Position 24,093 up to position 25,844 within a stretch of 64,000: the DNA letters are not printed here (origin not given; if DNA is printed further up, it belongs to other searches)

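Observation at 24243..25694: HAL/PAL-family lyase homolog lacking the Ala-Ser-Gly MIO triad (Gly-Ala-Gly instead)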

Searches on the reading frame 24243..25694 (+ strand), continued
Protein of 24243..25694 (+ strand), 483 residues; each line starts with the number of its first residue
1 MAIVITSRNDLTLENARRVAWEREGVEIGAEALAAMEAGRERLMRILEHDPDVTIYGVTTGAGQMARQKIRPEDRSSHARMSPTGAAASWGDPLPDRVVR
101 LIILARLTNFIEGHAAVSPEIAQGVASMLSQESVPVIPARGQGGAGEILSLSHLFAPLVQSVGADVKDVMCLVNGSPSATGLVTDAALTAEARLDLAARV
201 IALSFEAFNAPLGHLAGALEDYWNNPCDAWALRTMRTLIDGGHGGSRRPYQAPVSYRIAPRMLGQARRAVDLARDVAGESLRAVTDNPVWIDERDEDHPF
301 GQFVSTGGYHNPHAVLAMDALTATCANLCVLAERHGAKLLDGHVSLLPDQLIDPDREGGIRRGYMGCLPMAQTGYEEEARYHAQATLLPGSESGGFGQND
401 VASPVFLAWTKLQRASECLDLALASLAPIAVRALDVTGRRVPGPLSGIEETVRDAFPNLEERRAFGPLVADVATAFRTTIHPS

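Call 9: find_encoding_contigs(protein=P0046, flank=10000, max_places=3)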
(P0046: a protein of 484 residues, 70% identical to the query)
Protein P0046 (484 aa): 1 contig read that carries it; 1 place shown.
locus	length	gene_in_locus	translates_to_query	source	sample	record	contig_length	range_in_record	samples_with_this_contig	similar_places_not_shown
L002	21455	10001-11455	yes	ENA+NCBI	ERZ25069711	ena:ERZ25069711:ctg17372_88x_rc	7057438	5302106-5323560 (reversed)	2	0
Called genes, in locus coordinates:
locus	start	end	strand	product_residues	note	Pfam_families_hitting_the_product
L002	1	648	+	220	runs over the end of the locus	PF22688:Hda_lid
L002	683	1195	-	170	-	PF13577:SnoaL_4, PF00866:Ring_hydroxyl_B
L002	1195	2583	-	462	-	PF00355:Rieske, PF00848:Ring_hydroxyl_A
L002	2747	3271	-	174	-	PF14557:AphA_like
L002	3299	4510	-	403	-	PF00155:Aminotran_1_2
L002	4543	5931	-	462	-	PF00202:Aminotran_3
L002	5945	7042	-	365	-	PF13353:Fer4_12, PF04055:Radical_SAM, PF06463:Mob_synth_C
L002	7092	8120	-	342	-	PF00487:FA_desaturase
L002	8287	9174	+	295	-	PF07022:Phage_CI_repr (weak), PF12844:HTH_19 (weak), PF13443:HTH_26, PF01381:HTH_3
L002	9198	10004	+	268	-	PF12974:Phosphonate-bd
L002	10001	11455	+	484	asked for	PF00221:Lyase_aromatic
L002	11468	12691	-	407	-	PF07992:Pyr_redox_2, PF13450:NAD_binding_8 (faint), PF00070:Pyr_redox, PF14759:Reductase_C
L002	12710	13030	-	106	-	PF00355:Rieske, PF13806:Rieske_2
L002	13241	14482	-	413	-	PF12006:DUF3500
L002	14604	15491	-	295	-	PF00126:HTH_1, PF03466:LysR_substrate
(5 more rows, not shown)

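Call 16: find_related_loci(query=A1, collection=genome_contigs, flank=10000)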
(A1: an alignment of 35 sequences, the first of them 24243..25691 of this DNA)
Query A1 (483 aa) in genome_contigs; peptide patterns used: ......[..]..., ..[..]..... (x = any residue, [..] = any of these).
599 stretches matched a pattern (row limit reached: there are more); 535 encode a relative of the query (tblastn E <= 1e-3); the best 80 are kept; 80 distinct loci.
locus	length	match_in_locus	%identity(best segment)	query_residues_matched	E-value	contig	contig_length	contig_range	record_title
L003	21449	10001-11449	96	1-483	0e+0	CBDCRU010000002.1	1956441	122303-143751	MAG: Alphaproteobacteria bacterium isolate 004192cc-7be1-4318-a486-98437b1b10df genome assembly, contig: contig_2, whole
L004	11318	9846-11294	96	1-483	0e+0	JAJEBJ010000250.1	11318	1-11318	MAG: Alphaproteobacteria bacterium isolate jk18x9bins.14 k141_159691, whole genome shotgun sequence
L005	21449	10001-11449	94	1-483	0e+0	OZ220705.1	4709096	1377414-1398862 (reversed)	MAG: Alphaproteobacteria bacterium isolate 2b4cf96f-57fc-4783-9a40-8293addbc307 genome assembly, chromosome: 1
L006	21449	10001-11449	93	1-483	0e+0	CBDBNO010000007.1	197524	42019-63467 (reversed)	MAG: Alphaproteobacteria bacterium isolate 3b2a6145-dd22-4f5c-8966-122b708bad15 genome assembly, contig: contig_7, whole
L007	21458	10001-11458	88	1-483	0e+0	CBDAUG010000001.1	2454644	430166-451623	MAG: Alphaproteobacteria bacterium isolate 85bc8abf-2a0b-40a6-bf12-b11200afe27e genome assembly, contig: contig_1, whole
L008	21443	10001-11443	83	1-481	0e+0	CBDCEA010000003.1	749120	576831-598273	MAG: Alphaproteobacteria bacterium isolate acfa3c97-71bc-419c-b48f-b1c48e78630c genome assembly, contig: contig_3, whole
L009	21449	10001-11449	73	1-483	0e+0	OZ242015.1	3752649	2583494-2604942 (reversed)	MAG: Alphaproteobacteria bacterium isolate 50360e3c-73a9-49b7-927d-5f9a8779493f genome assembly, chromosome: 1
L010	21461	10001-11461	72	1-483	0e+0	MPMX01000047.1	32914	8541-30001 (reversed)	MAG: Rhodospirillaceae bacterium bin65 NODE_2049_length_32914_cov_17.4926_ID_4097, whole genome shotgun sequence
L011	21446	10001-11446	73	1-482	0e+0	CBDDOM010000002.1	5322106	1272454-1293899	MAG: Alphaproteobacteria bacterium isolate 78d396fd-9330-4943-9dc2-f94f35060de0 genome assembly, contig: contig_2, whole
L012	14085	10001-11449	73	1-483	0e+0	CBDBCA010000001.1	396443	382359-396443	MAG: Alphaproteobacteria bacterium isolate 48c0c1bc-ee5b-4fda-b559-4fcb29a961b4 genome assembly, contig: contig_1, whole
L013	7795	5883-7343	74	1-483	0e+0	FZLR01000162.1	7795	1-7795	Rhodospirillaceae bacterium Spongia_Bin9 genome assembly, contig: NODE_162_length_7795_cov_4.72455, whole genome shotgun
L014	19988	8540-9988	71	1-483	0e+0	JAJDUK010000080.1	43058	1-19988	MAG: Alphaproteobacteria bacterium isolate jk18x1bzbins.75 k141_1362423, whole genome shotgun sequence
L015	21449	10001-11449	71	1-483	0e+0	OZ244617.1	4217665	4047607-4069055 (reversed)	MAG: uncultured Candidatus Binatia bacterium isolate c6e9418e-c58b-4f86-8f57-4900b675f3d0 genome assembly, chromosome: 1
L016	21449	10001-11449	71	1-483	0e+0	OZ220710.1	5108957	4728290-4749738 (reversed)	MAG: Thermodesulfobacteriota bacterium isolate dce1034a-8f23-488c-aa07-39e6c80a0035 genome assembly, chromosome: 1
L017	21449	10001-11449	71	1-483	0e+0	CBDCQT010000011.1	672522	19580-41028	MAG: Alphaproteobacteria bacterium isolate e3c776a9-cacd-4c18-a30b-cff54c8cb4cc genome assembly, contig: contig_11, whol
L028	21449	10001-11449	70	1-483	0e+0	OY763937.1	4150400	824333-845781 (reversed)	MAG: Alphaproteobacteria bacterium isolate 94459814-87f5-4eb9-ae2d-17e88b2d30f0 genome assembly, chromosome: 1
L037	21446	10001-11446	71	1-483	0e+0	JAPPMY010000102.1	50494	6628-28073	MAG: Rhodospirillales bacterium isolate RHO3_bin_58 NODE_1485_length_50494_cov_26.864252, whole genome shotgun sequence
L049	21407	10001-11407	71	1-473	0e+0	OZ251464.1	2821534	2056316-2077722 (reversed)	MAG: Alphaproteobacteria bacterium isolate 6f72c6ff-155a-453e-af39-75dfec601056 genome assembly, chromosome: 1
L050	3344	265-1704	59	1-481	0e+0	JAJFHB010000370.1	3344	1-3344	MAG: Hyphomicrobiales bacterium isolate OFTM346 OFTM346_369, whole genome shotgun sequence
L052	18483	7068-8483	60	1-473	0e+0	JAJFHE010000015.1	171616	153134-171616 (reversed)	MAG: Hyphomicrobiales bacterium isolate OFTM97 OFTM97_14, whole genome shotgun sequence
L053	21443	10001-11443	70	1-481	0e+0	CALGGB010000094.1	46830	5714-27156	MAG TPA_asm: uncultured Rhodospirillaceae bacterium isolate ERR2206780_bin.111_CONCOCT_v1.1_MAG genome assembly, contig:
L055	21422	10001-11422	59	1-483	5e-171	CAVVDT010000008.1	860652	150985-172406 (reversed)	MAG: uncultured Alphaproteobacteria bacterium isolate MFD02416.bin.1.241 genome assembly, contig: contig_28502, whole ge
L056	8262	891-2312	58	1-480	1e-169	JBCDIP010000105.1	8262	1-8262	MAG: Pseudomonadota bacterium isolate P01_H01_bin.182 k141_3152305_length_8262_cov_9.0000, whole genome shotgun sequence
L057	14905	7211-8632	58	1-481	4e-169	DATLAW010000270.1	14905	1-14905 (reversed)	MAG TPA_asm: Thermohalobaculum sp. isolate SMAG_U14281 k141_3462246, whole genome shotgun sequence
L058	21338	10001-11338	65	1-454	1e-167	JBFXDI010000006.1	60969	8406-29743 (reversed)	MAG: Parvibaculaceae bacterium isolate CA_2019_TPBS_9 NODE_3395_length_60969_cov_5.409569_TPBS, whole genome shotgun seq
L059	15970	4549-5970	58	1-481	4e-167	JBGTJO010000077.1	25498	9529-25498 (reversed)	MAG: Aestuariivirga sp. isolate JTS-RE291 k141_587742, whole genome shotgun sequence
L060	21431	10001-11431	57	1-483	1e-165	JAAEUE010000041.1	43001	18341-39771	MAG: Alphaproteobacteria bacterium isolate Vin_25 VinG_CONTIG309049, whole genome shotgun sequence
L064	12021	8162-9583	59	1-481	2e-156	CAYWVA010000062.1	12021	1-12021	MAG TPA_asm: uncultured Rhizobiaceae bacterium isolate SRP217488_co1_125 genome assembly, contig: NODE_4029_length_12021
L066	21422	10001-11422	58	1-481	1e-152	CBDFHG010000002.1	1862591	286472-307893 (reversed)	MAG: Thermohalobaculum sp. isolate 6f21eef3-4e04-431d-82cf-8d107b5bd39d genome assembly, contig: contig_2, whole genome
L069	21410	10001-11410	54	3-481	3e-143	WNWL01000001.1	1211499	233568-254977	Oceanobacillus sp. HTM 045 NODE_1_length_1211499_cov_456.137281, whole genome shotgun sequence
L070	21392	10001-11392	70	1-467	5e-177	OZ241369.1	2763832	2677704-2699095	MAG: Alphaproteobacteria bacterium isolate a6466d14-aa2a-4488-8e79-5038ab0a8c4b genome assembly, chromosome: 1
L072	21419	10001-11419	49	1-481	4e-138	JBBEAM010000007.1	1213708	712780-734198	MAG: Rhodovibrionaceae bacterium isolate LejiaE_66_151 Lejia_E_1_length_1213708_cov_92, whole genome shotgun sequence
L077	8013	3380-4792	50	1-481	2e-134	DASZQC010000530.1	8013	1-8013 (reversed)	MAG TPA_asm: Dongiaceae bacterium isolate SMAG_U5987 k141_67759, whole genome shotgun sequence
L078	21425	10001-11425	52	1-481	1e-133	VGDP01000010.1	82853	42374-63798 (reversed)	MAG: Alphaproteobacteria bacterium isolate M_DeepCast_50m_m2_221 M_DeepCast_50m_m2_221_Ga0194121_10000341, whole genome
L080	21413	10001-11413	50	1-480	9e-132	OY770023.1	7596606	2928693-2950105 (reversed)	MAG: Rhodospirillales bacterium isolate 4fb11b76-7169-4195-a16a-2cd32d4b6a60 genome assembly, chromosome: 1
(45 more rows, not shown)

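Call 28: search_protein_families(library=pfam, proteins=[L057:11131-11886:+, L078:9322-9858:-, L058:9426-10001:+, L053:14721-15146:-, L009:13115-13891:+, L080:14304-15245:+, L058:15103-16140:-], max_evalue=0.001)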
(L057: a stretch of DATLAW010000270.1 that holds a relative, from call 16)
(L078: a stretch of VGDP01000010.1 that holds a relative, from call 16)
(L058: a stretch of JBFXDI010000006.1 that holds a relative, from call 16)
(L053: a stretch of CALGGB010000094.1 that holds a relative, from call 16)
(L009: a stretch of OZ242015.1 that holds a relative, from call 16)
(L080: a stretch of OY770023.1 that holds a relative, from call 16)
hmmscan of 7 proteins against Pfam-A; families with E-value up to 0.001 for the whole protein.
L057:11131-11886:+ (252 aa): 3 families
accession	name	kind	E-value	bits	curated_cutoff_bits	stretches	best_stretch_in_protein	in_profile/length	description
PF13561.12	adh_short_C2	-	1.1e-51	176.2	27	1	16-250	6-235/236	Enoyl-(Acyl carrier protein) reductase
PF00106.31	adh_short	-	3.7e-42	144.5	26.6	1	8-199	2-188/195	short chain dehydrogenase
PF08659.16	KR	-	8.9e-11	42.5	22.6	1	8-160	2-149/180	KR domain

L078:9322-9858:- (178 aa): 1 family
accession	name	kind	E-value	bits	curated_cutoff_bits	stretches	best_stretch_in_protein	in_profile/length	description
PF01478.23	Peptidase_A24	-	8e-17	62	26.5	1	13-116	1-103/104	Type IV leader peptidase family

L058:9426-10001:+ (192 aa): 1 family
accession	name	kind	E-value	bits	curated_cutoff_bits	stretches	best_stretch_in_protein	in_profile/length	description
PF02627.25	CMD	-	2.8e-12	46.9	23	1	49-97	4-51/84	Carboxymuconolactone decarboxylase family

L053:14721-15146:- (141 aa): 0 families

L009:13115-13891:+ (259 aa): 1 family
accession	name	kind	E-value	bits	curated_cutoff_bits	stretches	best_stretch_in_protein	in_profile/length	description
PF01925.25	TauE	-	6.5e-25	88.6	32.6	1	28-253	2-235/237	Sulfite exporter TauE/SafE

L080:14304-15245:+ (314 aa): 2 families
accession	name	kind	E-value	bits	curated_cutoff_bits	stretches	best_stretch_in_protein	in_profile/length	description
PF03466.25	LysR_substrate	-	5.7e-28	98.2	28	1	101-310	3-208/209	LysR substrate binding domain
PF00126.33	HTH_1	-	7.6e-17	61.5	26.6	1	17-75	2-60/60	Bacterial regulatory helix-turn-helix protein, lysR family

L058:15103-16140:- (345 aa): 1 family
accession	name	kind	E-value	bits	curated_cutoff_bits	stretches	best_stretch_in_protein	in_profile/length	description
PF00487.30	FA_desaturase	-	7.2e-38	131.2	29.7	1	77-310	3-249/253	Fatty acid desaturase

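Call 29: predict_structure(alignment_id=A1)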
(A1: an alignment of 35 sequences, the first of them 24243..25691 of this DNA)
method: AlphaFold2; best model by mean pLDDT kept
length: 483 residues; sequences in the alignment: 35
mean_pLDDT: 79.2   pTM: 0.85
mean pLDDT of the five models: 79.2, 79.2, 78.0, 76.8, 75.2
residues with pLDDT >= 90: 184; 70-90: 157; 50-70: 110; < 50: 32
segments of 3 or more residues with pLDDT < 50: 54-68, 359-361, 390-400
pLDDT, mean of each block of 10 residues (from residue 1): 90 94 93 85 71 46 44 62 60 89 86 71 90 84 67 78 66 68 94 96 88 78 87 89 56 85 96 93 69 74 60 87 98 91 59 51 75 95 78 44 77 96 96 85 93 90 86 94 72
secondary structure, 60 per line:
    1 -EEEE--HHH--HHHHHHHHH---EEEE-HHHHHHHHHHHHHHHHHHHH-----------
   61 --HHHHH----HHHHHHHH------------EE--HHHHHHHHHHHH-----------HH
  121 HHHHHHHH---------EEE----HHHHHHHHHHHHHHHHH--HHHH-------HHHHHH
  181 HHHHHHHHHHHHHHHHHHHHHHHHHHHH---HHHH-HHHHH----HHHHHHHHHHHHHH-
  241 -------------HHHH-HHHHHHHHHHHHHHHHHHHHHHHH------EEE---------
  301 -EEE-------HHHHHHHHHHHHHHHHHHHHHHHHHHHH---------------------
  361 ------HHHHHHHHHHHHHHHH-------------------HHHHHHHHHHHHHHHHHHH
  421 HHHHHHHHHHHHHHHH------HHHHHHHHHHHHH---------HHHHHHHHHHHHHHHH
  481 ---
elements in order: E2-5 H13-21 E25-28 H30-49 H63-67 H72-79 H96-107 H119-128 E138-140 H145-161 H164-167 H175-208 H212-215 H217-221 H226-239 H254-257 H259-282 E289-291 E302-304 H312-339 H367-382 H402-436 H443-455 H465-480

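Call 32: search_dna_similar(query=window:24243-25691:+, collection=plasmids, mode=protein, max_rows=30, max_evalue=1e-10)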
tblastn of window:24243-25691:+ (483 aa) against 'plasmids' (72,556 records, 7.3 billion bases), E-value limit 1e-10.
Records with a match: 571; places in all: 700; records where one place covers at least 80% of the query: 301.
Best place of each record, by identity: <60% 571.
By first word of the organism name: Rhizobium 195; Ralstonia 99; Klebsiella 34; Streptomyces 26; Sinorhizobium 17; Leisingera 17; Enterobacter 14; Priestia 12; Deinococcus 11; Escherichia 11; and 62 more.
By predicted mobility (MOB-suite, as given by PLSDB): non-mobilizable 306; mobilizable 178; conjugative 87.
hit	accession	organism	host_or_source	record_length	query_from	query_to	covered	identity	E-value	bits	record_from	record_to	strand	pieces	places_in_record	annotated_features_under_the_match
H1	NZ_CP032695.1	Rhizobium jaguaris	Calliandra grandiflora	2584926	1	476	99%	48.6%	2e-117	386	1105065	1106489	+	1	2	none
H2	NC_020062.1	Rhizobium tropici CIAT 899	Phaseolus vulgaris root nodule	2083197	1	478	99%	48.2%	6e-118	388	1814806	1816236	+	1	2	record has no annotation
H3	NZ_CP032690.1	Rhizobium sp. CCGE532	Phaseolus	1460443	11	480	97%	28.7%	5e-16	89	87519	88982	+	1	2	record has no annotation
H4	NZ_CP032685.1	Rhizobium sp. CCGE531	Phaseolus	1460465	11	480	97%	28.7%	5e-16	89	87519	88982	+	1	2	record has no annotation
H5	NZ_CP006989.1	Rhizobium etli bv. mimosae str. IE4771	Phaseolus vulgaris,whole organism,nodule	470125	3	483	100%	27.5%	4e-15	86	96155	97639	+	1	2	hutH: histidine ammonia-lyase | ATP-binding cassette domain-containing protein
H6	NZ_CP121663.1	Rhizobium sp. CB3090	Gliricidia sp.,cell culture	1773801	6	480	98%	27.6%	3e-12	77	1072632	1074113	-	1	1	record has no annotation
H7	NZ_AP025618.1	Thermus thermophilus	-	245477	2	463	96%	28.3%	7e-17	92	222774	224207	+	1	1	hutH: histidine ammonia-lyase | hutI: imidazolonepropionase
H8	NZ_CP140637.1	Rhizobium indigoferae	Indigofera amblyantha,Pure culture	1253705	4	473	97%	27.7%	1e-12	78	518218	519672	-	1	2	record has no annotation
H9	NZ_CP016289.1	Rhizobium leguminosarum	Vavilovia formosa,cell culture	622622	2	482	100%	27.0%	3e-14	83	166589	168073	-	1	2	hutH: histidine ammonia-lyase | ATP-binding cassette domain-containing protein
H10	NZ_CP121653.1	Rhizobium sp. CB3171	Calliandra calothyrsus,cell culture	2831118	6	472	97%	27.7%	1e-11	75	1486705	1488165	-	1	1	record has no annotation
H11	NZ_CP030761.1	Rhizobium leguminosarum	Genomic DNA from Bacterial pure culture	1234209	4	473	97%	27.5%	2e-13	81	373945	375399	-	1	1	record has no annotation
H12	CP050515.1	Rhizobium leguminosarum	Trifolium repens,cell culture,root ...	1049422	4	473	97%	27.5%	5e-13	79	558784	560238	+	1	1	histidine ammonia-lyase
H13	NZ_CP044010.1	Rhizobium sp. BG6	Prosopis cineraria,pure bacterial ...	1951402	8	480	98%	27.3%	3e-15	86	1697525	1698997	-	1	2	none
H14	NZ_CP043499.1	Rhizobium grahamii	Prosopis cineraria,pure bacterial ...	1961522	8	480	98%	27.3%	3e-15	86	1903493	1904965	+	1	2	none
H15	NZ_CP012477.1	Arthrobacter sp. ERGS1:01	single,stream water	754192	1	461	95%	28.0%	3e-12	77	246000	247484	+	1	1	hutH: histidine ammonia-lyase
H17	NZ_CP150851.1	Burkholderia pyrrocinia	-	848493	12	475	96%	27.7%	8e-17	91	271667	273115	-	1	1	hutH: histidine ammonia-lyase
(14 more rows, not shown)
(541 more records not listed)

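Call 33: fold_search(model_id=the predicted structure, library=pdb)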
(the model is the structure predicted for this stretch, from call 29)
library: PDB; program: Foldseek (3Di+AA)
matches with E <= 10: 569; with E <= 0.001: 90
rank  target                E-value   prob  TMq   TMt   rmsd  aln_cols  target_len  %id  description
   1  3kdz_A                1.4e-18  1.00  0.82  0.76   5.6       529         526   23  X-ray crystal structure of a tyrosine aminomutase mutant construct with bound ligand (released 2010-07-07)
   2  2o6y_A                2.7e-18  1.00  0.79  0.74   5.3       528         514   24  Tyrosine ammonia-lyase from Rhodobacter sphaeroides (released 2007-01-16)
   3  2ohy_A                3.4e-18  1.00  0.81  0.75   5.4       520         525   24  X-ray Crystal Structure of Tyrosine Aminomutase from streptomyces globisporus (released 2007-06-12)
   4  1gk3                  5.3e-18  1.00  0.83  0.79   3.7       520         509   21  Histidine Ammonia-Lyase (HAL) Mutant D145A from Pseudomonas putida (released 2002-02-21)
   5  2ohy_B                5.3e-18  1.00  0.81  0.75   5.4       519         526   24  X-ray Crystal Structure of Tyrosine Aminomutase from streptomyces globisporus (released 2007-06-12)
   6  2o6y_C                5.8e-18  1.00  0.79  0.75   5.3       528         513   24  Tyrosine ammonia-lyase from Rhodobacter sphaeroides (released 2007-01-16)
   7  2o78_A                6.3e-18  1.00  0.79  0.75   5.2       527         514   23  Tyrosine ammonia-lyase from Rhodobacter sphaeroides (His89Phe variant) complexed with cinnamic acid (released 2007-01-16)
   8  2o78_C                6.3e-18  1.00  0.79  0.75   5.3       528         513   23  Tyrosine ammonia-lyase from Rhodobacter sphaeroides (His89Phe variant) complexed with cinnamic acid (released 2007-01-16)
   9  3kdy_A                1.0e-17  1.00  0.82  0.76   5.5       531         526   24  X-ray crystal structure of tyrosine aminomutase mutant construct (released 2010-07-07)
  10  6v6h_C                1.1e-17  1.00  0.78  0.75   4.8       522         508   20  Crystal structure of histidine ammonia-lyase from Trypanosoma cruzi (released 2020-06-10)
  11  6s7j_F                1.3e-17  1.00  0.82  0.80   4.1       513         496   18  Native crystal structure of ergothioneine degrading enzyme Ergothionase from Treponema denticola (released 2019-07-17)
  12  6s7j_C                1.5e-17  1.00  0.80  0.78   4.2       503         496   18  Native crystal structure of ergothioneine degrading enzyme Ergothionase from Treponema denticola (released 2019-07-17)
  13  6v6h_A                1.5e-17  1.00  0.79  0.76   4.5       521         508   20  Crystal structure of histidine ammonia-lyase from Trypanosoma cruzi (released 2020-06-10)
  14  1gk2_A                1.5e-17  1.00  0.83  0.79   4.2       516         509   20  Histidine Ammonia-Lyase (HAL) Mutant F329G from Pseudomonas putida (released 2002-02-21)
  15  1eb4                  2.3e-17  1.00  0.84  0.80   4.0       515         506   21  Histidine Ammonia-Lyase (HAL) Mutant F329A from Pseudomonas putida (released 2002-02-21)
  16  6s7j_A                4.0e-17  1.00  0.82  0.80   4.1       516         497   19  Native crystal structure of ergothioneine degrading enzyme Ergothionase from Treponema denticola (released 2019-07-17)
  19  1b8f                  1.9e-16  1.00  0.83  0.80   4.1       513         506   21  Histidine ammonia-lyase (HAL) from Pseudomonas putida (released 1999-05-06)
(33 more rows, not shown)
